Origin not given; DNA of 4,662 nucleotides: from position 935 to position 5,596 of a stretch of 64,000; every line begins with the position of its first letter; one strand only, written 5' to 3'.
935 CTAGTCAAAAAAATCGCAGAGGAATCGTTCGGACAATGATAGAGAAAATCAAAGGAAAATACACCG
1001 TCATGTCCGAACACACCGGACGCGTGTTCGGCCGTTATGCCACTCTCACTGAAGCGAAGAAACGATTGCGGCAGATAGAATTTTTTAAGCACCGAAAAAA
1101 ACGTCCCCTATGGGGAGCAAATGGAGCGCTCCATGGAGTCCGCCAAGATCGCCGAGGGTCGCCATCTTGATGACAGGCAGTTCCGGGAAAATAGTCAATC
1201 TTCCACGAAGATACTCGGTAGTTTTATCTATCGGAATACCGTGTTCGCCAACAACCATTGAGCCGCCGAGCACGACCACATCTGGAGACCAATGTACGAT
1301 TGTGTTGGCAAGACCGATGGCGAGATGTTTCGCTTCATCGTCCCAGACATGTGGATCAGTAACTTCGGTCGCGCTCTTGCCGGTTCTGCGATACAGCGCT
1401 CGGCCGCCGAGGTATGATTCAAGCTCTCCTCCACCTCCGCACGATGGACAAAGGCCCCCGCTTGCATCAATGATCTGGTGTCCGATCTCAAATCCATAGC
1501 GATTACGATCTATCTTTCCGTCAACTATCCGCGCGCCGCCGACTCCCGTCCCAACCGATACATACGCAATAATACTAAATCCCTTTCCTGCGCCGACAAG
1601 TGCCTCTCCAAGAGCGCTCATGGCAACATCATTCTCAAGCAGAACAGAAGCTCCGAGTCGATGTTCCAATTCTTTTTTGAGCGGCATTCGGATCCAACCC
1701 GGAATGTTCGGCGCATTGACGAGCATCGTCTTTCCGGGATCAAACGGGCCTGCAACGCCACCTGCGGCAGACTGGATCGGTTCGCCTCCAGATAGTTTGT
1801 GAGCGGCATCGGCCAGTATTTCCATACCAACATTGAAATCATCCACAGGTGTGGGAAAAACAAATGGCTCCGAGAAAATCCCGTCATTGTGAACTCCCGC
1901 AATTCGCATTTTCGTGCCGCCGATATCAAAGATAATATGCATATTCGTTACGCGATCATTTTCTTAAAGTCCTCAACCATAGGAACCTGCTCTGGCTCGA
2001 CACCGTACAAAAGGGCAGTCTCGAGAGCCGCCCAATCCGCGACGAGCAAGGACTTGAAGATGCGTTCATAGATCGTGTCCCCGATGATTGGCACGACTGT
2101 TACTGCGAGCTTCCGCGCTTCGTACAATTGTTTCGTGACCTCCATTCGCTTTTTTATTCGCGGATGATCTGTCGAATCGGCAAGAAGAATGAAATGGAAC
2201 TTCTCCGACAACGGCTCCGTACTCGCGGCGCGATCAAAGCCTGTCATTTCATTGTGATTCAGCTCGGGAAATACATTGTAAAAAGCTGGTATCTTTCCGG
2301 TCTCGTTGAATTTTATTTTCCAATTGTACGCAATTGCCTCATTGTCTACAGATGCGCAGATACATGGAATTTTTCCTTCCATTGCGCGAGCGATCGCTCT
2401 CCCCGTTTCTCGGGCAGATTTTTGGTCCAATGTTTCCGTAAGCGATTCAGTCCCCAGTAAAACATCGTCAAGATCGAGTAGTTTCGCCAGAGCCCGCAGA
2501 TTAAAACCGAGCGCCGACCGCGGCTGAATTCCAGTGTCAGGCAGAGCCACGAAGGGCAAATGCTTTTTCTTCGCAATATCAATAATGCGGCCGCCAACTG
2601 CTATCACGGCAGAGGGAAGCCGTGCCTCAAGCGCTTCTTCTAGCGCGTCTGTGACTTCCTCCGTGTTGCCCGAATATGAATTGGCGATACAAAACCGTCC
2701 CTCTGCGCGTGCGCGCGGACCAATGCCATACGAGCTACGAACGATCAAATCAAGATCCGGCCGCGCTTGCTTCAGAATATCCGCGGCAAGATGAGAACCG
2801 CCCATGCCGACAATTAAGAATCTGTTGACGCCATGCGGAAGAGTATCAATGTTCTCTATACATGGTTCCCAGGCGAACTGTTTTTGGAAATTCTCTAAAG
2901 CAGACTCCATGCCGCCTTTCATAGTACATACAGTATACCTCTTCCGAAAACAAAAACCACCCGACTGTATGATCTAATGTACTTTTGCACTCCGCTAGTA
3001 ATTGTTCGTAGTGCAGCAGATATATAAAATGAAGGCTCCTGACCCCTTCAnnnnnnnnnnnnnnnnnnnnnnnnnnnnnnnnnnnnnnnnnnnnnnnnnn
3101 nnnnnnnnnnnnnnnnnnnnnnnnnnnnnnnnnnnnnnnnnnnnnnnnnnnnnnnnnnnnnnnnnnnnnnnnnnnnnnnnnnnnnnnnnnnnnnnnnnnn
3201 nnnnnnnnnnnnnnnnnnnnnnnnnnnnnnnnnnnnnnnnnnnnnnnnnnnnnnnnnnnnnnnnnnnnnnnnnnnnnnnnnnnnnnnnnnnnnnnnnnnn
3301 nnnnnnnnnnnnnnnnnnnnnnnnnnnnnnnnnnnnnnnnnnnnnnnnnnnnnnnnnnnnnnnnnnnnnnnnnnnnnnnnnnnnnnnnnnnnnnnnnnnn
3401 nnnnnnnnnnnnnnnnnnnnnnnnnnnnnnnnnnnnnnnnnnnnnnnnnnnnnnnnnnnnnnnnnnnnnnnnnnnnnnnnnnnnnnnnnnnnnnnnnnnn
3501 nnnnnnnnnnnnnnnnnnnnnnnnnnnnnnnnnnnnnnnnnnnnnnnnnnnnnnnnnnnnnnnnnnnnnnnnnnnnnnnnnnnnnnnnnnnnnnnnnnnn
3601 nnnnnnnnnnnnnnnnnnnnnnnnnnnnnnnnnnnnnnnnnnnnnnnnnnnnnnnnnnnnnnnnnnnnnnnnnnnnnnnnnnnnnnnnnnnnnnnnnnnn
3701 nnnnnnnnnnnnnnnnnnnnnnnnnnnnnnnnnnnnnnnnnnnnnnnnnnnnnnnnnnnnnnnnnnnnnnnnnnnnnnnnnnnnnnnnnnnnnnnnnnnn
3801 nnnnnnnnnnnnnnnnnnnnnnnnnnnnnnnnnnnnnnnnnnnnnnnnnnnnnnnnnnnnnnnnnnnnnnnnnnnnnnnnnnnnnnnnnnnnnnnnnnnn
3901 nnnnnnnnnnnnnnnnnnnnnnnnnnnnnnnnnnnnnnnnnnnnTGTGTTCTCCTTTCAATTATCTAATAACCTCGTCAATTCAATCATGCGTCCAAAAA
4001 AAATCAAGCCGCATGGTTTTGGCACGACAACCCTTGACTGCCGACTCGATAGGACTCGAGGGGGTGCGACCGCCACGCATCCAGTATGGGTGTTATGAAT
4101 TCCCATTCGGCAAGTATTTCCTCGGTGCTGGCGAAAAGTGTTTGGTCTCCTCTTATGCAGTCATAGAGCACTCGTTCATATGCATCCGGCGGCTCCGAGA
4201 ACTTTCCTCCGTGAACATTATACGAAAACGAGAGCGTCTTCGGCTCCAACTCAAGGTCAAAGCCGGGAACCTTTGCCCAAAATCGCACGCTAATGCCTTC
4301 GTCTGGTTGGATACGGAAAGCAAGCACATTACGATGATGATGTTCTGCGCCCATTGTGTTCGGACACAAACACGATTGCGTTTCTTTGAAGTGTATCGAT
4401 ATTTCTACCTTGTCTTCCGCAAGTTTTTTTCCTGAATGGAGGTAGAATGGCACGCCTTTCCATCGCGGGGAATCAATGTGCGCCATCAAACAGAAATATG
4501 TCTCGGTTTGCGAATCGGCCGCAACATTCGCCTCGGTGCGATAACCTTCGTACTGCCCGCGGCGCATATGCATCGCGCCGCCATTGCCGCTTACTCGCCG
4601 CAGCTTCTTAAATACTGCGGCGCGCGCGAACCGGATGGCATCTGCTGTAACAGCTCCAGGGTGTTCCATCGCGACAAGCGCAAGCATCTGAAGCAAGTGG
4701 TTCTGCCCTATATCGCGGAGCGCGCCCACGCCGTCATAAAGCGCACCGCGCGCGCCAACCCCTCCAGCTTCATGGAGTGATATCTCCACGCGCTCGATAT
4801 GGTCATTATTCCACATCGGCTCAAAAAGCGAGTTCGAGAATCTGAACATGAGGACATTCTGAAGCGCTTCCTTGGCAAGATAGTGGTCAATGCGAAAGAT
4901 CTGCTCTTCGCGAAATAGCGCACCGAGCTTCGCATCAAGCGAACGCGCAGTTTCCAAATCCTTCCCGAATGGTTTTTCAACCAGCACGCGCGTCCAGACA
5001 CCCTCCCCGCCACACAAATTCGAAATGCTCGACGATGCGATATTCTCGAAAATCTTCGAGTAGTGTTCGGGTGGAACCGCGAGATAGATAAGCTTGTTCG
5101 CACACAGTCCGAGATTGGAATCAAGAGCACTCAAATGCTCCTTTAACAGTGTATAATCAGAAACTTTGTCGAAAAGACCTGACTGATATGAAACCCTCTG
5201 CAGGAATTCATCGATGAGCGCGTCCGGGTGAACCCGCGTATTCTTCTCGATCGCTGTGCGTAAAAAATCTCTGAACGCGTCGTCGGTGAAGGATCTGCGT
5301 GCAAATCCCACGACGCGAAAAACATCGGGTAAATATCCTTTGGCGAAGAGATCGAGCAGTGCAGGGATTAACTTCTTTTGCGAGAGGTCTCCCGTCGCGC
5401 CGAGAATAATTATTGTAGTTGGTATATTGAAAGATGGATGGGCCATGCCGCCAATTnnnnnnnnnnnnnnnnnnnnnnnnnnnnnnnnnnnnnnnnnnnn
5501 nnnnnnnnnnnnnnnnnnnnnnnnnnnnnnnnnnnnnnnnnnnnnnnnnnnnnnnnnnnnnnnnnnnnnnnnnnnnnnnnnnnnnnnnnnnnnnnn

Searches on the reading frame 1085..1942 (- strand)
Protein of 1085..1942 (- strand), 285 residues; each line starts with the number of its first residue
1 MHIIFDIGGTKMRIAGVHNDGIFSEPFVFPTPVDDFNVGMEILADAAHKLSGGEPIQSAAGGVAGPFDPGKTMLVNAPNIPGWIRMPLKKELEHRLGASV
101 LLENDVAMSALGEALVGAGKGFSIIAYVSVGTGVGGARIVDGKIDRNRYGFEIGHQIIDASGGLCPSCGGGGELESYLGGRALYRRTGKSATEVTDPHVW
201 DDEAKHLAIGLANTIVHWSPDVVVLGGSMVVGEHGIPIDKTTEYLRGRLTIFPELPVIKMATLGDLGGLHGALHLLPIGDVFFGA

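Call 5: search_protein_families(library=pfam, proteins=[window:1085-1942:-], max_evalue=0.001)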
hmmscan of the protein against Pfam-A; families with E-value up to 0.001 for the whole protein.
window:1085-1942:- (285 aa): 2 families
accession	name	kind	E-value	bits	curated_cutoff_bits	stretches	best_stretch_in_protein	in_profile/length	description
PF00480.26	ROK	-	4.8e-36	125.2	22.9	1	6-276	5-291/294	ROK family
PF02685.22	Glucokinase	-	0.00058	19.4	22.1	0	6-155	4-158/314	Glucokinase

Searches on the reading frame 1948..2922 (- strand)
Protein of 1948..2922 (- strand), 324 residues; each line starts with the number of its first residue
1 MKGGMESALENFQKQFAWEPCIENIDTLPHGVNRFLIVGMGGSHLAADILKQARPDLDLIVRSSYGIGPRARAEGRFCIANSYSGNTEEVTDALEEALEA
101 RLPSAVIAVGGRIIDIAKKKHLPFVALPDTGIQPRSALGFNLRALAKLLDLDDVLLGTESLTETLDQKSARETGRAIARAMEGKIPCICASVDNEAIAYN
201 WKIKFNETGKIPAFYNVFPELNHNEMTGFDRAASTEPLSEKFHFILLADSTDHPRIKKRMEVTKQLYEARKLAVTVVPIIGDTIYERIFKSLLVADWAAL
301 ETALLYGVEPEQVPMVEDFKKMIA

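Call 5: search_protein_families(library=pfam, proteins=[window:1948-2922:-], max_evalue=0.001)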
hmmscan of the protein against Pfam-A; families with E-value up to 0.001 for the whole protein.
window:1948-2922:- (324 aa): 1 family
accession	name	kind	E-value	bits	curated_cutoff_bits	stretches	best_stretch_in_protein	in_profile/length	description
PF10432.14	bact-PGI_C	-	5.2e-40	137.3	24.5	1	174-322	5-150/151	Bacterial phospho-glucose isomerase C-terminal SIS domain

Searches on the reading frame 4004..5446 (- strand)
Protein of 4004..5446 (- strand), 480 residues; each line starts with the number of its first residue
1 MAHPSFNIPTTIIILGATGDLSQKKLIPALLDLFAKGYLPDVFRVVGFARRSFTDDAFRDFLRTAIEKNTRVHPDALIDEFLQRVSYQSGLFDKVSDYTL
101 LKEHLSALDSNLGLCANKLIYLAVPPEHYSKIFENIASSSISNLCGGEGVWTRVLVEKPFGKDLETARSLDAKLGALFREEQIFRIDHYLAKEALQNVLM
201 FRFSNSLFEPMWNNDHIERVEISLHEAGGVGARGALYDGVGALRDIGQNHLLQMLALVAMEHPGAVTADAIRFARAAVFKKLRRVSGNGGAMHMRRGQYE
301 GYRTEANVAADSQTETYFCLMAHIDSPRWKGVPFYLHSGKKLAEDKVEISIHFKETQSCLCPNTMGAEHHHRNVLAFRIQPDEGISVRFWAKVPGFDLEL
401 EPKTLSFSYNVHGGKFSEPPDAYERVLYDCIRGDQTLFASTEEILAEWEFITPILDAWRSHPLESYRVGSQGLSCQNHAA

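Call 5: search_protein_families(library=pfam, proteins=[window:4004-5446:-], max_evalue=0.001)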
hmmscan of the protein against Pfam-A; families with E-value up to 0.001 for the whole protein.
window:4004-5446:- (480 aa): 2 families
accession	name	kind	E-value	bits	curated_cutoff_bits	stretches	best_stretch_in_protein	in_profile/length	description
PF02781.21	G6PD_C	-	9.6e-91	304.3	27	1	199-472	1-280/296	Glucose-6-phosphate dehydrogenase, C-terminal domain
PF00479.28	G6PD_N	-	1.8e-54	185.6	22.1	1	13-197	1-183/183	Glucose-6-phosphate dehydrogenase, NAD binding domain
